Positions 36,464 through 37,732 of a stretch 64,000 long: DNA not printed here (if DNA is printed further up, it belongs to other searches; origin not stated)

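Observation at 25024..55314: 30-kb surface-glycan locus rich in ATP-grasp amide ligases, with CapA and TupA-like proteins and a permease, consistent with a teichuronopeptide-like, amino-acid-decorated polymer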

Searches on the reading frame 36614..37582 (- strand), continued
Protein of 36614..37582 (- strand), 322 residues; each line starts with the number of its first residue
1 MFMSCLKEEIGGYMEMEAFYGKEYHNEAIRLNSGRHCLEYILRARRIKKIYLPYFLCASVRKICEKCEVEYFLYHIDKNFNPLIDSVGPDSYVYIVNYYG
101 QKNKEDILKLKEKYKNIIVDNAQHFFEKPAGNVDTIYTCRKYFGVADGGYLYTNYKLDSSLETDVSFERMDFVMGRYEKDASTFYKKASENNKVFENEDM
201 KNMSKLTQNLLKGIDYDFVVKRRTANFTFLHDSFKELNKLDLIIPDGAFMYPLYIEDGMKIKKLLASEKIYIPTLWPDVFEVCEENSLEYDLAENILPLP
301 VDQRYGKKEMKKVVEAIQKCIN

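Call 68: search_protein_families(library=pfam, proteins=[L077:9229-9960:+, L015:9210-9926:+, L060:9193-9933:+, L082:9251-9976:+, L065:9252-9971:+, L040:9046-9843:+, L036:4972-6171:+, L036:6117-7547:+, L036:7588-8655:+, L060:11008-12594:+], max_evalue=0.001)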
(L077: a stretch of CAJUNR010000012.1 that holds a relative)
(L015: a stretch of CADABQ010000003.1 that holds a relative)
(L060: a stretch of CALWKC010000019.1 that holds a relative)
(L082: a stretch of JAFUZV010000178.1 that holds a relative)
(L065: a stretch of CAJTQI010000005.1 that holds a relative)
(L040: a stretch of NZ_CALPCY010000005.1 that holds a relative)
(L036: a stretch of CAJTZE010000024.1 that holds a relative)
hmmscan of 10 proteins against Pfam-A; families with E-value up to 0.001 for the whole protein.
L077:9229-9960:+ (244 aa): 1 family
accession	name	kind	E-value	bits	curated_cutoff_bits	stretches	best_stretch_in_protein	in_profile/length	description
PF08889.16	WbqC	-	5.6e-71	239.3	21.3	1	16-234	1-216/218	WbqC-like protein family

L015:9210-9926:+ (239 aa): 1 family
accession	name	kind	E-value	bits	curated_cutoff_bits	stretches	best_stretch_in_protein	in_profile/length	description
PF08889.16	WbqC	-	1.5e-70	237.9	21.3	1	12-228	1-217/218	WbqC-like protein family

L060:9193-9933:+ (247 aa): 1 family
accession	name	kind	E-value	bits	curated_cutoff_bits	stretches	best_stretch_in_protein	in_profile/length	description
PF08889.16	WbqC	-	2.3e-65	220.9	21.3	1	18-237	1-216/218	WbqC-like protein family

L082:9251-9976:+ (242 aa): 1 family
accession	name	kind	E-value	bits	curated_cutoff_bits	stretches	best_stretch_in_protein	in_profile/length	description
PF08889.16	WbqC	-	2.3e-72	243.8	21.3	1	17-233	1-217/218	WbqC-like protein family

L065:9252-9971:+ (240 aa): 1 family
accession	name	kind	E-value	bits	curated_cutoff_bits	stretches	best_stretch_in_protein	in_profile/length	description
PF08889.16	WbqC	-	8.9e-64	215.7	21.3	1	12-228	1-217/218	WbqC-like protein family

L040:9046-9843:+ (266 aa): 1 family
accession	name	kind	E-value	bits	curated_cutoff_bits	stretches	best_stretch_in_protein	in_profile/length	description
PF08889.16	WbqC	-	2.7e-69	233.8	21.3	1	40-256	1-217/218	WbqC-like protein family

L036:4972-6171:+ (400 aa): 1 family
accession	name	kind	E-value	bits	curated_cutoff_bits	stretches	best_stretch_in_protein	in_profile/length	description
PF04230.19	PS_pyruv_trans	-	2.7e-23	83.7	25.3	1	38-321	1-273/280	Polysaccharide pyruvyl transferase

L036:6117-7547:+ (477 aa): 1 family
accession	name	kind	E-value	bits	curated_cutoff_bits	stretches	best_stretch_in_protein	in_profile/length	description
PF04055.27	Radical_SAM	-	6.3e-11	43.2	29.5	1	250-410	7-166/166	Radical SAM superfamily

L036:7588-8655:+ (356 aa): 3 families
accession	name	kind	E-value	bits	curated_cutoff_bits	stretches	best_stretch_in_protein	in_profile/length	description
PF02388.22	FemAB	-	6.8e-15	55.2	24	2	236-311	302-379/406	FemAB family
PF13480.13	Acetyltransf_6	-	1.5e-14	54.8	22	1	169-295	7-137/143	Acetyltransferase (GNAT) domain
PF04339.18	FemAB_like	-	9.2e-06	25.5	27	1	164-293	178-312/369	Peptidogalycan biosysnthesis/recognition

L060:11008-12594:+ (529 aa): 1 family
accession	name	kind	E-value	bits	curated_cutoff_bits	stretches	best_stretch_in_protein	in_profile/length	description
PF18588.6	WcbI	-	1.5e-35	123.1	29.2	1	251-453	2-198/205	Polysaccharide biosynthesis enzyme WcbI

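Call 87: search_protein_representatives(alignment_id=A1)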
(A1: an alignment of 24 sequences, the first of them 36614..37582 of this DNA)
Query: 24 sequences, 317 profile positions. Proteins with E-value up to 0.001 (for the whole library): 6375; up to 1e-10: 3960; up to 1e-30: 1410. The best 150 are listed.
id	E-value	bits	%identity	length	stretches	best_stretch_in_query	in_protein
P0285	9.8e-149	511.3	-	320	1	1-315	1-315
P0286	3.1e-134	463.7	-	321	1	2-314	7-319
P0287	7.4e-124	429.6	-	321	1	1-314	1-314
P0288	1.7e-122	425.1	-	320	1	1-316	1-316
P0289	4.2e-121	420.5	-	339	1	1-313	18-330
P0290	9.8e-119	412.7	-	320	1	1-313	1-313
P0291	3.5e-118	410.9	-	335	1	1-314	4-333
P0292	7.7e-117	406.5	-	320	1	2-316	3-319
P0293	4.1e-115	400.9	-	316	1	1-314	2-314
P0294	3.6e-114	397.7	-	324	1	1-316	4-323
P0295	4.1e-114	397.6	-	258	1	1-259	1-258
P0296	5.6e-114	397.1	-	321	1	1-314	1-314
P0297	8.1e-113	393.3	-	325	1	3-315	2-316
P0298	4.2e-112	391.0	-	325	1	1-315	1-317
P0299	1.0e-110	386.4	-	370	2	154-315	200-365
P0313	5.4e-107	374.2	-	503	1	2-312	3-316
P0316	1.2e-106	373.1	-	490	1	2-315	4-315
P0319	3.8e-106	371.4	-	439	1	2-315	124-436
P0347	2.6e-100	352.2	-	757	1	2-313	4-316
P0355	6.9e-99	347.5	-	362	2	154-316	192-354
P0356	1.7e-98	346.2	-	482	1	1-313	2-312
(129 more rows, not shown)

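Call 88: search_protein_families(library=pfam, proteins=[P0313, P0316, P0347, P0356, P0319, P0299, P0355], max_evalue=0.001)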
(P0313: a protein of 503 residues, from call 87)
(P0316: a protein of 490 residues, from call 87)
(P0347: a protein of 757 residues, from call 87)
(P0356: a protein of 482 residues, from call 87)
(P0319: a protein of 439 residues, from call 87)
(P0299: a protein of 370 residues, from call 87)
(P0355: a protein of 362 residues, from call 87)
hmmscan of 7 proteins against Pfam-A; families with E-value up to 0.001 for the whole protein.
P0313 (503 aa): 5 families
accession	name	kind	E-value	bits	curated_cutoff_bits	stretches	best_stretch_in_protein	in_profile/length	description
PF13420.13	Acetyltransf_4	-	4.7e-16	59.6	24.3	1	340-493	3-152/155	Acetyltransferase (GNAT) domain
PF00583.31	Acetyltransf_1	-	1.1e-14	55.1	20.7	1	378-475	27-116/116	Acetyltransferase (GNAT) family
PF13302.13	Acetyltransf_3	-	7.7e-14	53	25.4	1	336-475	2-137/138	Acetyltransferase (GNAT) domain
PF13523.12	Acetyltransf_8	-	4.2e-06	26.9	27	1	400-476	67-138/145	Acetyltransferase (GNAT) domain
PF13508.13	Acetyltransf_7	-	7.8e-06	26.6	27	1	394-476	7-83/84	Acetyltransferase (GNAT) domain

P0316 (490 aa): 6 families
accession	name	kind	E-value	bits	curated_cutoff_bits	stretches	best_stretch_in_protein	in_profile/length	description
PF13302.13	Acetyltransf_3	-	2e-12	48.4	25.4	1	343-466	17-138/138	Acetyltransferase (GNAT) domain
PF00583.31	Acetyltransf_1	-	2.3e-10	41.2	20.7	1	364-465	17-116/116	Acetyltransferase (GNAT) family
PF13420.13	Acetyltransf_4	-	5.8e-09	36.6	24.3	1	342-471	13-140/155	Acetyltransferase (GNAT) domain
PF13508.13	Acetyltransf_7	-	2.3e-06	28.3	27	1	384-466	6-83/84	Acetyltransferase (GNAT) domain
PF13673.13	Acetyltransf_10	-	3.2e-06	27.6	23.6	1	378-478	28-119/128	Acetyltransferase (GNAT) domain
PF13523.12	Acetyltransf_8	-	0.00042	20.4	27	0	341-469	9-141/145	Acetyltransferase (GNAT) domain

P0347 (757 aa): 6 families
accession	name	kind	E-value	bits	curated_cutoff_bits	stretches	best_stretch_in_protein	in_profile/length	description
PF18130.6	ATPgrasp_N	-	3.5e-06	27.9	27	1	343-418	1-80/81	ATP-grasp N-terminal domain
PF13535.11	ATP-grasp_4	-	6.3e-06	26.3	27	1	462-584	1-133/160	ATP-grasp domain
PF02786.22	CPSase_L_D2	-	1.3e-05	25.3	19.8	1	441-525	11-104/211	Carbamoyl-phosphate synthase L chain, ATP binding domain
PF07478.18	Dala_Dala_lig_C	-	4.2e-05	23.6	24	1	455-538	28-108/204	D-ala D-ala ligase C-terminus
PF02655.19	ATP-grasp_3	-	7.7e-05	23.3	23.2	1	463-605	31-160/160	ATP-grasp domain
PF22660.2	RS_preATP-grasp-like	-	0.00011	23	27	1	328-393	2-65/98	Ribonucleotide synthetase preATP-grasp domain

P0356 (482 aa): 4 families
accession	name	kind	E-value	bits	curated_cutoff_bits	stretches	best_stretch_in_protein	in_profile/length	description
PF13302.13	Acetyltransf_3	-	1.4e-12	48.9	25.4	1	322-456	4-137/138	Acetyltransferase (GNAT) domain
PF13420.13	Acetyltransf_4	-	2.2e-09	38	24.3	1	323-471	2-149/155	Acetyltransferase (GNAT) domain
PF00583.31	Acetyltransf_1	-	9.4e-09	36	20.7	1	386-456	46-116/116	Acetyltransferase (GNAT) family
PF13508.13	Acetyltransf_7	-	0.00028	21.7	27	1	385-456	15-82/84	Acetyltransferase (GNAT) domain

P0319 (439 aa): 0 families

P0299 (370 aa): 0 families

P0355 (362 aa): 0 families
